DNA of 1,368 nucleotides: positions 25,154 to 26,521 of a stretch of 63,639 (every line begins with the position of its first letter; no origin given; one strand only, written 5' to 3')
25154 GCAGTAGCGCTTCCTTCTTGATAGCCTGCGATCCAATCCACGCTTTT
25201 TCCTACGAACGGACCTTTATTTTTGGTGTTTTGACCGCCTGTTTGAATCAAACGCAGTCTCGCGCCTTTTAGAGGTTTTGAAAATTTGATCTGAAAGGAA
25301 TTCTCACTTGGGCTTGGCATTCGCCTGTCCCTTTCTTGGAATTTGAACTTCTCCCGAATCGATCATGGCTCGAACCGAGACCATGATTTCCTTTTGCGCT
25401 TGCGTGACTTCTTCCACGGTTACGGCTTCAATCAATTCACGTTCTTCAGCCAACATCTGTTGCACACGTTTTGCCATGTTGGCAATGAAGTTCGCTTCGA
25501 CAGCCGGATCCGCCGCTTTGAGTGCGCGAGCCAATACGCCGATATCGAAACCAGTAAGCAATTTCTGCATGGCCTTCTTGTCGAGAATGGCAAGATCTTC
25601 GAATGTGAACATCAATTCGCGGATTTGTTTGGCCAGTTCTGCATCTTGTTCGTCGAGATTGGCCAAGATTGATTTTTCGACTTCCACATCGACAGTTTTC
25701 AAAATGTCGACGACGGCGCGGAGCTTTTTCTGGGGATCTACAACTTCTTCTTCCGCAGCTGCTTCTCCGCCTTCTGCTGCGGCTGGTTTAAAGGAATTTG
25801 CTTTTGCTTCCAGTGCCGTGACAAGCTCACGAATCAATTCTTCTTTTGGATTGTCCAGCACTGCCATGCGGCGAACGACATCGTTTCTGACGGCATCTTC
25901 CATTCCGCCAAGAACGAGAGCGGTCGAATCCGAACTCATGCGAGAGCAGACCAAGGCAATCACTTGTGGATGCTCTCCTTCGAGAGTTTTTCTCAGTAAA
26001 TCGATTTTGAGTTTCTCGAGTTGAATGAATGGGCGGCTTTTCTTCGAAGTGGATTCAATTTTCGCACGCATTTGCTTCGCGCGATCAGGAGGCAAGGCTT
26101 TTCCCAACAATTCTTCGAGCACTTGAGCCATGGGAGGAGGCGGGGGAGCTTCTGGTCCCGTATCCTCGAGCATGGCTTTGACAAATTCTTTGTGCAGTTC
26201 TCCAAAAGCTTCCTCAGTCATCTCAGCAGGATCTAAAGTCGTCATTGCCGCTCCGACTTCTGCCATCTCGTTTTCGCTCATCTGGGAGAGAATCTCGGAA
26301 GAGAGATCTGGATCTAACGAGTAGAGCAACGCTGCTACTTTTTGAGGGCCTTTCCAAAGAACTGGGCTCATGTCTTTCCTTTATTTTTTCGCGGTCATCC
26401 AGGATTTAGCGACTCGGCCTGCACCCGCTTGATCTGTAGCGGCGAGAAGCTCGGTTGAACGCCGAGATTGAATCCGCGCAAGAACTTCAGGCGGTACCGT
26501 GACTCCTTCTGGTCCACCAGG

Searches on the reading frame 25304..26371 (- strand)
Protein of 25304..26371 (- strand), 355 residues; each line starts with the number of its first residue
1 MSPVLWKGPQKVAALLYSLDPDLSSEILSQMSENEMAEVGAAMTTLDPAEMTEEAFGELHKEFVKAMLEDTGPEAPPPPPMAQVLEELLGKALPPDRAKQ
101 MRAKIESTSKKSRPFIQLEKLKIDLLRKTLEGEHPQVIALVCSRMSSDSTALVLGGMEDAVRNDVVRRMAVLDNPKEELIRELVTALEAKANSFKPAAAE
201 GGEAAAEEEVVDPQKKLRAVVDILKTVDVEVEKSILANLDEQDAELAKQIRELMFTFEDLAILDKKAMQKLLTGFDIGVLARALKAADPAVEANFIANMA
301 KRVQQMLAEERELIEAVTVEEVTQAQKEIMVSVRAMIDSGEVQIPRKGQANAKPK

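Call 39: search_protein_families(library=pfam, proteins=[window:25304-26371:-], max_evalue=0.00001)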
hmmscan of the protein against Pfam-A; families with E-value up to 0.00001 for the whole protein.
window:25304-26371:- (355 aa): 4 families
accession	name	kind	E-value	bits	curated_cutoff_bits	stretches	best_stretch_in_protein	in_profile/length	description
PF01706.21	FliG_C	-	4.6e-31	107.7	23.3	1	238-344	2-108/108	FliG C-terminal domain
PF14841.11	FliG_M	-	1.2e-22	80.3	25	1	126-193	4-71/76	FliG middle domain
PF14842.11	FliG_N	-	2.9e-16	60.4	25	1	7-114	3-103/104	FliG N-terminal domain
PF03448.22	MgtE_N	-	1.4e-07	32.4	25.9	0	9-69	27-87/102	MgtE intracellular N domain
